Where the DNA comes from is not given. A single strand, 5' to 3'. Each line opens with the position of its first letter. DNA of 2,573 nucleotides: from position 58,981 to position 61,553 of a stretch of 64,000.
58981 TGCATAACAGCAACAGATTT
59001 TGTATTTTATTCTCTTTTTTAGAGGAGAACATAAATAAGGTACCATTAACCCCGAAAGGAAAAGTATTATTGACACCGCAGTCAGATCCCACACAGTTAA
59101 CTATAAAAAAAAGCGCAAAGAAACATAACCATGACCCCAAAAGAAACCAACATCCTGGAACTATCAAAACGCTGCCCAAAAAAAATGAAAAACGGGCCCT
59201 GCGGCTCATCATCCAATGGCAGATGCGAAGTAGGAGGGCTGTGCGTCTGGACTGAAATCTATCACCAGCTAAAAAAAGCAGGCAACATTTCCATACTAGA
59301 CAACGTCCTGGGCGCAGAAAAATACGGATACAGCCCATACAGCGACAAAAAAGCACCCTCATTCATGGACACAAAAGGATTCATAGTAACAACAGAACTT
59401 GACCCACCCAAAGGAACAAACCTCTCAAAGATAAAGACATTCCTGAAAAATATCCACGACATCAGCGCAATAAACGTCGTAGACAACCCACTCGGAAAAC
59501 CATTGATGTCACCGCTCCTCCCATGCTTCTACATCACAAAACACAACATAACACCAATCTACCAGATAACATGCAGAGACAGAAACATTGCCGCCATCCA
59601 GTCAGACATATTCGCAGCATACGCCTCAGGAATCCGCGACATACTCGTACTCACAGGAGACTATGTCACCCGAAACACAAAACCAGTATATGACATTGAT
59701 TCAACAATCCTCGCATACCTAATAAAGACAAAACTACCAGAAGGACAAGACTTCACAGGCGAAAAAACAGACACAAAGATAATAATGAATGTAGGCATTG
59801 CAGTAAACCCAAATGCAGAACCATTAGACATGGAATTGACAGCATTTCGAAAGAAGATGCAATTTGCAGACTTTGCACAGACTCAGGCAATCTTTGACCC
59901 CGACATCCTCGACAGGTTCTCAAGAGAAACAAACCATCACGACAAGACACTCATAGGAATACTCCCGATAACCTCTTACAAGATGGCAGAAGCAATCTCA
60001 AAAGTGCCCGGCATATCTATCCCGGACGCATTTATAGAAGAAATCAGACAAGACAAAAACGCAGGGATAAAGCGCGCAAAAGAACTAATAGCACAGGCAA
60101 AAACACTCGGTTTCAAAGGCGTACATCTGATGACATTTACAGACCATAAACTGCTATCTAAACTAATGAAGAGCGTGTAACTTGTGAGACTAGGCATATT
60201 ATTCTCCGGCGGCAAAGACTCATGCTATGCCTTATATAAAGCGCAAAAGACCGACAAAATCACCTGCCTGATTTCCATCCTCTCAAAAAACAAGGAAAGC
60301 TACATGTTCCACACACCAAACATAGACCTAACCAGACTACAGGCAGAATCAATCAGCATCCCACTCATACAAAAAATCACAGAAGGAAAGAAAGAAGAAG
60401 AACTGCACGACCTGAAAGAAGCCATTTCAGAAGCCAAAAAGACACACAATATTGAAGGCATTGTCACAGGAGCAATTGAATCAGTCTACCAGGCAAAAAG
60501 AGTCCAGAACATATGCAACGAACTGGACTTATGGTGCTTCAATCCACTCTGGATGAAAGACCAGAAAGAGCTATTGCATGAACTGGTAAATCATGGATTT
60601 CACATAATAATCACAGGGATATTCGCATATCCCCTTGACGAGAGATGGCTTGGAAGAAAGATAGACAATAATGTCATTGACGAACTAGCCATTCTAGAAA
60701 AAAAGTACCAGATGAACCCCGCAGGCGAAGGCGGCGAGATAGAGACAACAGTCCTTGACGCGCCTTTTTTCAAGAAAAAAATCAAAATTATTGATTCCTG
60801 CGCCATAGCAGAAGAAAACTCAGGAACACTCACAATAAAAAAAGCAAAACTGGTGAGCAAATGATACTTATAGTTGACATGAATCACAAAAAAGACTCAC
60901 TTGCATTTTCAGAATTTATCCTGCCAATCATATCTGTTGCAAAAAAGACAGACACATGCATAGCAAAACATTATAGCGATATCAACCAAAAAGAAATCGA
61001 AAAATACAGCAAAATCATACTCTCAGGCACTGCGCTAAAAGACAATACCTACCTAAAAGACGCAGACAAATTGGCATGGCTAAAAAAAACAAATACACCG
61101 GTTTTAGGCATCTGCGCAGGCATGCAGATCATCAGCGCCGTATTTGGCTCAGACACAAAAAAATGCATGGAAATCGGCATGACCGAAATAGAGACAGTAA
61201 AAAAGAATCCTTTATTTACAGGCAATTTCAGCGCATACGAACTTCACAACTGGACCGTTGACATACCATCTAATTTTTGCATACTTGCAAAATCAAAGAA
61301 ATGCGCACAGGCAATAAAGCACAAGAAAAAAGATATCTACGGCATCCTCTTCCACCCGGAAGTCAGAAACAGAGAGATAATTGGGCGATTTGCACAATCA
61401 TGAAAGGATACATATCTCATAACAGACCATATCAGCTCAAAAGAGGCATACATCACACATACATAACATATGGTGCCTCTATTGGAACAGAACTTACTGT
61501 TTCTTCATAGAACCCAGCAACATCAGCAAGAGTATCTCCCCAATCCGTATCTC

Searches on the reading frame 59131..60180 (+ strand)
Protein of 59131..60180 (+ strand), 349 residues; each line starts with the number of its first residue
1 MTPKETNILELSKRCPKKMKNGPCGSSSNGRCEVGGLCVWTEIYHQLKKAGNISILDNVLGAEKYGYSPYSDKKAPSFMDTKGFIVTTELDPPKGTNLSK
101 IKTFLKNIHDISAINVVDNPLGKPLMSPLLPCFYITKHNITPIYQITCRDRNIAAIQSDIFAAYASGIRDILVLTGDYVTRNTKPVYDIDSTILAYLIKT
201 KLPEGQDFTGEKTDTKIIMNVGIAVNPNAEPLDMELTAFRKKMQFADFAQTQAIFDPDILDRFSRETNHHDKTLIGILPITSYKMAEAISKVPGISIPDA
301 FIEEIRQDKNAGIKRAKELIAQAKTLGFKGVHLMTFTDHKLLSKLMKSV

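Call 15: search_protein_families(library=pfam, proteins=[window:59131-60180:+], max_evalue=0.001)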
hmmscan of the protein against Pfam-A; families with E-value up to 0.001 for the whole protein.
window:59131-60180:+ (349 aa): 2 families
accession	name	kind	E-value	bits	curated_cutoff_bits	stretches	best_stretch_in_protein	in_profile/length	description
PF02219.23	MTHFR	-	5.7e-29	101.8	24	1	79-347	6-284/287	Methylenetetrahydrofolate reductase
PF12225.13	DUF5981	-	4.1e-12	46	23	1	12-62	39-91/95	Methylene-tetrahydrofolate reductase C terminal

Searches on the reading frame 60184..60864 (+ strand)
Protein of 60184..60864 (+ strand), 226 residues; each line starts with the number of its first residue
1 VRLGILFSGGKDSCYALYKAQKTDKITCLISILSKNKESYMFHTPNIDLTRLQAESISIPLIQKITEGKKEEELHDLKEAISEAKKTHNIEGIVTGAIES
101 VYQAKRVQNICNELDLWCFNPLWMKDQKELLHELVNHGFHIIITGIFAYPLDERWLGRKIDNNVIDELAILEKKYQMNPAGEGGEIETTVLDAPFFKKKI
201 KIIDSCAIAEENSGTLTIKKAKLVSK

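Call 63: search_protein_families(library=pfam, proteins=[window:60184-60864:+], max_evalue=0.001)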
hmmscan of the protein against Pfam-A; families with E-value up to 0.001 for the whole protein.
window:60184-60864:+ (226 aa): 1 family
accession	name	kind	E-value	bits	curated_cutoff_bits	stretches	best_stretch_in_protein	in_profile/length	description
PF01902.24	Diphthami_syn_2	-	1.7e-72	243.9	23.2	1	1-222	1-218/219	Diphthamide synthase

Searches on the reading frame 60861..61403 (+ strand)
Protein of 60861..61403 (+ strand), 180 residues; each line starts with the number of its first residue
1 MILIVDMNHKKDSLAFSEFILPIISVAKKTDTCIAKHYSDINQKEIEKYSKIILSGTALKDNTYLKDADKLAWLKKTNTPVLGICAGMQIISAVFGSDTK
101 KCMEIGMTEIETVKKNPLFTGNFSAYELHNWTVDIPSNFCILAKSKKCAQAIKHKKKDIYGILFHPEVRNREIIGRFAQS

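Call 120: search_protein_families(library=pfam, proteins=[window:60861-61403:+], max_evalue=0.01)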
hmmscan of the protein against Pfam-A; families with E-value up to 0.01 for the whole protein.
window:60861-61403:+ (180 aa): 5 families
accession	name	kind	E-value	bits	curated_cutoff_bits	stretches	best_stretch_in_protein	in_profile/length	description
PF00117.34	GATase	-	9.9e-19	68.2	22.8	1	40-171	32-176/190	Glutamine amidotransferase class-I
PF07722.19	Peptidase_C26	-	4.8e-05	23.7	20.5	1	76-102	103-129/219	Peptidase C26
PF07685.20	GATase_3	-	5.7e-05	23.3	27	1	36-123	27-126/196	CobB/CobQ-like glutamine amidotransferase domain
PF01174.25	SNO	-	0.00076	19.8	27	0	69-116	59-103/188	SNO glutamine amidotransferase family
PF24085.1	DUF7370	-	0.005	17.6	27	0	20-56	23-59/124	Family of unknown function (DUF7370)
